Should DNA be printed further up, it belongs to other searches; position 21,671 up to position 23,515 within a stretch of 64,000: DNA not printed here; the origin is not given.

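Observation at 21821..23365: DEAD-box RNA helicase fused to a complete cold-shock domain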

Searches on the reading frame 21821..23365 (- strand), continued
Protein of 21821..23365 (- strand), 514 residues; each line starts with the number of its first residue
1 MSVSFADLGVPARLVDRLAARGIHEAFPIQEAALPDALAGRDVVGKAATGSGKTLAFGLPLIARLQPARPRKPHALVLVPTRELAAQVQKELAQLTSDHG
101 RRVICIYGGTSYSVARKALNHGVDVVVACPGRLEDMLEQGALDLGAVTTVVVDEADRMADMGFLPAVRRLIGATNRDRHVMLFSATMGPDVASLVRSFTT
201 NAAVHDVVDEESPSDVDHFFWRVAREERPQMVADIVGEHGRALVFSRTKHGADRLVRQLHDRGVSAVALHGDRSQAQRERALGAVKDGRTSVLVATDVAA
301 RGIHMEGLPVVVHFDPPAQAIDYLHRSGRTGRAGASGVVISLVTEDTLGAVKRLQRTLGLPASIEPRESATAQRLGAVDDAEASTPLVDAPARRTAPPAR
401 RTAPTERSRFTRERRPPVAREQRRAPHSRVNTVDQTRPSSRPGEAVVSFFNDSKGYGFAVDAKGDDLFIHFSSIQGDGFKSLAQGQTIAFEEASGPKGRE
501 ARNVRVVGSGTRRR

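Call 11: find_related_loci(query=window:21821-23365:-, collection=genome_contigs, flank=6000)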
Query window:21821-23365:- (514 aa) in genome_contigs; peptide patterns used: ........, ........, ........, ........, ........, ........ (x = any residue, [..] = any of these).
600 stretches matched a pattern (row limit reached: there are more); 496 encode a relative of the query (tblastn E <= 1e-3); the best 80 are kept; 80 distinct loci.
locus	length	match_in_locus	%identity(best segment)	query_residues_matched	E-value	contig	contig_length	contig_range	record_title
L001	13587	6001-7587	73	1-514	0e+0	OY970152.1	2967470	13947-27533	MAG: uncultured Acidimicrobiaceae bacterium isolate MFD04434.bin.c.1 genome assembly, chromosome: 1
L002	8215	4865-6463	71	1-514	0e+0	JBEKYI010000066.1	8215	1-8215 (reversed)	MAG: Acidimicrobiales bacterium isolate SPRUCE 671 SPRUCE_671_66, whole genome shotgun sequence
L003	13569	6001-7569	72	5-507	0e+0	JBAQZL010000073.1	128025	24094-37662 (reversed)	MAG: Acidimicrobiales bacterium isolate MFD10856_ilm_asm_bin7 k127_271383, whole genome shotgun sequence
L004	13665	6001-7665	68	1-507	0e+0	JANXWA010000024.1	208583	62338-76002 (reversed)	MAG: Acidimicrobiales bacterium isolate GL140_1_metabat_294 GL140_1_k141_1357878, whole genome shotgun sequence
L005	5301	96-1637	72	5-503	0e+0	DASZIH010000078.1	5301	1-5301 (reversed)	MAG TPA_asm: Acidimicrobiales bacterium isolate SMAG_U6597 k141_3014075, whole genome shotgun sequence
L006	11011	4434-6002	69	1-507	0e+0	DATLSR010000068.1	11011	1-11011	MAG TPA_asm: Acidimicrobiales bacterium isolate SMAG_U13935 k141_629846, whole genome shotgun sequence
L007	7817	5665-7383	65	1-510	0e+0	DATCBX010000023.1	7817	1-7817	MAG TPA_asm: Acidimicrobiales bacterium isolate SMAG_U7684 k141_69562, whole genome shotgun sequence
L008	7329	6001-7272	74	1-425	0e+0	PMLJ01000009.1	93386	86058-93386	MAG: Acidimicrobiaceae bacterium isolate fen_670 73.20120600_E1D.135_contig_12521, whole genome shotgun sequence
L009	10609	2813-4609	78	1-507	0e+0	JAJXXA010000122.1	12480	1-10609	MAG: Actinomycetes bacterium isolate BP6.bin125 NODE_8381_length_12480_cov_10.921881, whole genome shotgun sequence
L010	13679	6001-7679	79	1-503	0e+0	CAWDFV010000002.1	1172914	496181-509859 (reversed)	MAG: uncultured Acidimicrobiaceae bacterium isolate MFD06092.bin.2.75 genome assembly, contig: contig_23290, whole genom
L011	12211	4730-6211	61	1-506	0e+0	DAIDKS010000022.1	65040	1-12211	MAG TPA_asm: Acidimicrobiaceae bacterium isolate clean7 k141_697267, whole genome shotgun sequence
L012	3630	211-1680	61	1-514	0e+0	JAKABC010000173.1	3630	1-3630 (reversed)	MAG: Actinomycetes bacterium isolate WH2.bin133 NODE_49468_length_3630_cov_1.291179, whole genome shotgun sequence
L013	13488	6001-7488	55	1-507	6e-156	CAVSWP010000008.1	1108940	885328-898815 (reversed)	MAG: uncultured Acidimicrobiales bacterium isolate MFD09222.bin.1.147 genome assembly, contig: contig_56277, whole genom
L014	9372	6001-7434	48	1-507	6e-142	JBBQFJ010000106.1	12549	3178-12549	MAG: Acidimicrobiia bacterium isolate Co_metawrap_1035 Cmw_1035_k141_20339131_length_12549_cov_10.0000, whole genome sho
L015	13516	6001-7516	64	1-507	2e-140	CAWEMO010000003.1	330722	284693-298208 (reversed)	MAG: uncultured Acidimicrobiales bacterium isolate MFD03044.bin.1.163 genome assembly, contig: contig_19017, whole genom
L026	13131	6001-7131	55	4-377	6e-125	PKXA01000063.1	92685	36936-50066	MAG: Acidimicrobiaceae bacterium isolate palsa_655 73.20120500_P27.13_contig_1022, whole genome shotgun sequence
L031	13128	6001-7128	58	5-376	4e-124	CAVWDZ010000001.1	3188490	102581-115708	MAG: uncultured Acidimicrobiaceae bacterium isolate MFD09286.bin.1.60 genome assembly, contig: contig_32399, whole genom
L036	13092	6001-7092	58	1-361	5e-123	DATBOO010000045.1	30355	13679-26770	MAG TPA_asm: Acidimicrobiales bacterium isolate SMAG_U4053 k141_441433, whole genome shotgun sequence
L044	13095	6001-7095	56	1-362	3e-122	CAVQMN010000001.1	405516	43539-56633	MAG: uncultured Acidimicrobiales bacterium isolate MFD00082.bin.1.127 genome assembly, contig: contig_10385, whole genom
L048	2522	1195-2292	56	1-365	3e-127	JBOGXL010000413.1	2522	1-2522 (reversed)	MAG: Actinomycetota bacterium isolate M3-S_metawrap_bin.66 k127_605266, whole genome shotgun sequence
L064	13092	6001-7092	56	1-364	4e-118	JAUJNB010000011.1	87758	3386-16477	MAG: Acidimicrobiales bacterium isolate YX2bin15 opera_contig_449, whole genome shotgun sequence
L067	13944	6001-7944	49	1-507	2e-118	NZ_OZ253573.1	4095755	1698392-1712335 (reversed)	MAG: Candidatus Poriferisodalis sp. isolate 9d14b9c2-42ee-4ee7-bd75-182aadf7d47b chromosome 1, complete sequence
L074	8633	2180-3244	53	1-354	2e-116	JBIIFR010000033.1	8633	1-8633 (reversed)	MAG: Gaiellales bacterium isolate ME2001-06-04pf_3300042445_group1_bin226 Rohwer_bin383_scaffold_7512_c1, whole genome s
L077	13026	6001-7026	53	1-343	3e-116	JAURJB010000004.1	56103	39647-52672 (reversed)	MAG: Acidimicrobiales bacterium isolate SFB_9D_100_35 NODE_4_length_56103_cov_2.650537, whole genome shotgun sequence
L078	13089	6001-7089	57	3-365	4e-116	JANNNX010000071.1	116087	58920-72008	MAG: Actinomycetes bacterium isolate SOY_34_metabat_58 SOY_34_k141_2951554, whole genome shotgun sequence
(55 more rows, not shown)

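Call 13: search_solved_structures(query=window:21821-23365:-, max_evalue=0.00001)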
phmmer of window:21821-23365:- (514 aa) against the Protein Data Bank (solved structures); distinct sequences matched with E-value up to 0.00001: 208 (the best 60 are shown).
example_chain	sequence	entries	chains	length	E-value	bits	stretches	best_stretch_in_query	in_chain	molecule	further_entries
4kbf_A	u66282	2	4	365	4.9e-77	263.1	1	4-359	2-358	Heat resistant RNA dependent ATPase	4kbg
8ark_A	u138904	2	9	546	2.6e-69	237.6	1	4-353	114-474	ATP-dependent RNA helicase DBP2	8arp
5ivl_B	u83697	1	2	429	5.1e-67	230.1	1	4-358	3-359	DEAD-box ATP-dependent RNA helicase CshA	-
4nho_A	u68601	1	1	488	2.1e-62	214.9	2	4-171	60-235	Probable ATP-dependent RNA helicase DDX23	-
6y50_p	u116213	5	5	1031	3.2e-62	214.3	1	4-360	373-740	Probable ATP-dependent RNA helicase DDX46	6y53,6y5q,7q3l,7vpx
7evo_E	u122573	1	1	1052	3.4e-62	214.2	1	4-360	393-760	RNA helicase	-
6uv0_A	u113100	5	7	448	1.5e-61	212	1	7-358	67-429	Probable ATP-dependent RNA helicase DDX17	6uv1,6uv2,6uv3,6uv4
5dtu_A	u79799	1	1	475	6.7e-61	209.9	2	6-173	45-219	Prp28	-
6l5l_A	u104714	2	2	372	7.1e-60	206.5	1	4-342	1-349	Nucleolar RNA helicase 2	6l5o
6l5m_A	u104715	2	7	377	2.2e-59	204.9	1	4-342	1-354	Nucleolar RNA helicase 2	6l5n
7pli_A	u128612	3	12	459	5.4e-59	203.6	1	11-346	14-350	ATP-dependent RNA helicase DbpA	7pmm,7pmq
3jcr_F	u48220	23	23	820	7.6e-59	203.1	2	4-171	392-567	hPrp28 | Probable ATP-dependent RNA helicase DDX23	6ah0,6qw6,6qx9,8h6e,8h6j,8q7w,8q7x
4d25_A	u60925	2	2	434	2.7e-58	201.4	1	10-354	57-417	BMVLG PROTEIN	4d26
2db3_A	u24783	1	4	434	6.5e-58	200.1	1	14-342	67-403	ATP-dependent RNA helicase vasa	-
1hv8_A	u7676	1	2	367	1.1e-57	199.3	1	4-360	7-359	PUTATIVE ATP-DEPENDENT RNA HELICASE MJ0669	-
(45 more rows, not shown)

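Call 36: predict_structure(alignment_id=A1)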
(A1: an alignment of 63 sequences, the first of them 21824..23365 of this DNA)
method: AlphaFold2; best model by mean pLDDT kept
length: 514 residues; sequences in the alignment: 63
mean_pLDDT: 77.9   pTM: 0.53
mean pLDDT of the five models: 77.9, 76.7, 76.0, 75.0, 72.8
residues with pLDDT >= 90: 197; 70-90: 195; 50-70: 44; < 50: 78
segments of 3 or more residues with pLDDT < 50: 210-214, 330-333, 377-439, 510-514
pLDDT, mean of each block of 10 residues (from residue 1): 86 94 89 93 80 90 90 94 87 88 88 90 93 90 94 83 87 94 78 84 74 66 95 93 90 95 94 77 85 83 63 85 64 66 93 81 89 60 34 33 33 32 30 36 83 85 85 69 85 83 76 37
secondary structure, 60 per line:
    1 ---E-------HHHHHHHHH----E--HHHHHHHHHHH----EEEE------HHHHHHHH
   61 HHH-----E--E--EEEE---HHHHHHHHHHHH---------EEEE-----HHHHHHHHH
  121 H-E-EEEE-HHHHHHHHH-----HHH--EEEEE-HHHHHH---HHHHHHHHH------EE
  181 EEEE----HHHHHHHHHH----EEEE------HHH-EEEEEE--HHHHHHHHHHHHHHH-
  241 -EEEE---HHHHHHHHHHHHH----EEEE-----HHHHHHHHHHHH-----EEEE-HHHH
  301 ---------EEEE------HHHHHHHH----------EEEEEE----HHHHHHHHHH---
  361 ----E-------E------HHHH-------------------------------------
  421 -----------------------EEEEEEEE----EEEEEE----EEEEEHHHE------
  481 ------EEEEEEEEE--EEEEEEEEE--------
elements in order: H12-20 H28-38 E43-46 H53-63 E75-78 H82-93 E103-106 H112-121 E125-128 H130-138 E149-153 H155-160 H164-172 E179-184 H189-198 E203-206 E217-222 H225-239 E242-245 H249-261 E266-269 H275-286 E292-295 H297-300 E310-313 H320-327 E338-343 H348-357 H380-383 E444-451 E456-461 E466-470 E487-495 E498-506

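Call 41: fold_search(model_id=the predicted structure, library=pdb)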
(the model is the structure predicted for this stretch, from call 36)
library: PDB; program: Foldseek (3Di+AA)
matches with E <= 10: 1750; with E <= 0.001: 1118
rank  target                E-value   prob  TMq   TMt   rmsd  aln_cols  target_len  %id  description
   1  4kbf_A                2.5e-33  1.00  0.43  0.59  13.8       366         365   43  two different open conformations of the helicase core of the RNA helicase Hera (released 2013-07-31)
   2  9a76_B                6.1e-33  1.00  0.57  0.58  24.9       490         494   30  Integrative model of LEPA-CSHA by crosslinking MS and deep learning (released 2024-09-18)
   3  7pli_J                1.8e-30  1.00  0.52  0.58   7.0       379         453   34  DEAD-box helicase DbpA bound to single stranded RNA and ADP/BeF3 (released 2022-09-07)
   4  5ivl_B                3.4e-30  1.00  0.40  0.47   8.4       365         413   36  CshA Helicase (released 2017-03-22)
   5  7pli_I                2.5e-29  1.00  0.52  0.57   6.9       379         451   34  DEAD-box helicase DbpA bound to single stranded RNA and ADP/BeF3 (released 2022-09-07)
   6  7pli_B                3.5e-29  1.00  0.52  0.57   6.9       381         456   34  DEAD-box helicase DbpA bound to single stranded RNA and ADP/BeF3 (released 2022-09-07)
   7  7pli_A                3.9e-29  1.00  0.52  0.58   5.8       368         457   35  DEAD-box helicase DbpA bound to single stranded RNA and ADP/BeF3 (released 2022-09-07)
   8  4ct4_D                5.1e-29  1.00  0.46  0.60   7.1       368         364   29  CNOT1 MIF4G domain - DDX6 complex (released 2014-05-07)
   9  7pmq_A                5.7e-29  1.00  0.52  0.57   7.1       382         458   34  DEAD-box helicase DbpA in the active conformation bound to a hairpin loop RNA and ADP/BeF3 (released 2022-09-14)
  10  7pmm_B                6.7e-29  1.00  0.52  0.59   7.1       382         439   34  DEAD-box helicase DbpA in the active conformation bound to a ss/dsRNA junction and ADP/BeF3 (released 2022-09-14)
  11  5ivl_A                1.2e-28  1.00  0.40  0.47   8.2       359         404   34  CshA Helicase (released 2017-03-22)
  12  6l5m_A                1.2e-28  1.00  0.37  0.52  19.1       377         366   33  Crystal structure of human DEAD-box RNA helicase DDX21 in complex with AMP (released 2020-06-17)
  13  1hv8_A                2.0e-28  1.00  0.50  0.67   6.5       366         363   32  CRYSTAL STRUCTURE OF A DEAD BOX PROTEIN FROM THE HYPERTHERMOPHILE METHANOCOCCUS JANNASCHII (released 2001-02-21)
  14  8fkx_NI               2.8e-28  1.00  0.55  0.47   6.4       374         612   30  Human nucleolar pre-60S ribosomal subunit (State E) (released 2023-07-12)
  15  7evo_E                3.4e-28  1.00  0.38  0.43  18.2       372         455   33  The cryo-EM structure of the human 17S U2 snRNP (released 2022-08-03)
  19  7pli_F                6.9e-28  1.00  0.51  0.57   6.0       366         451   35  DEAD-box helicase DbpA bound to single stranded RNA and ADP/BeF3 (released 2022-09-07)
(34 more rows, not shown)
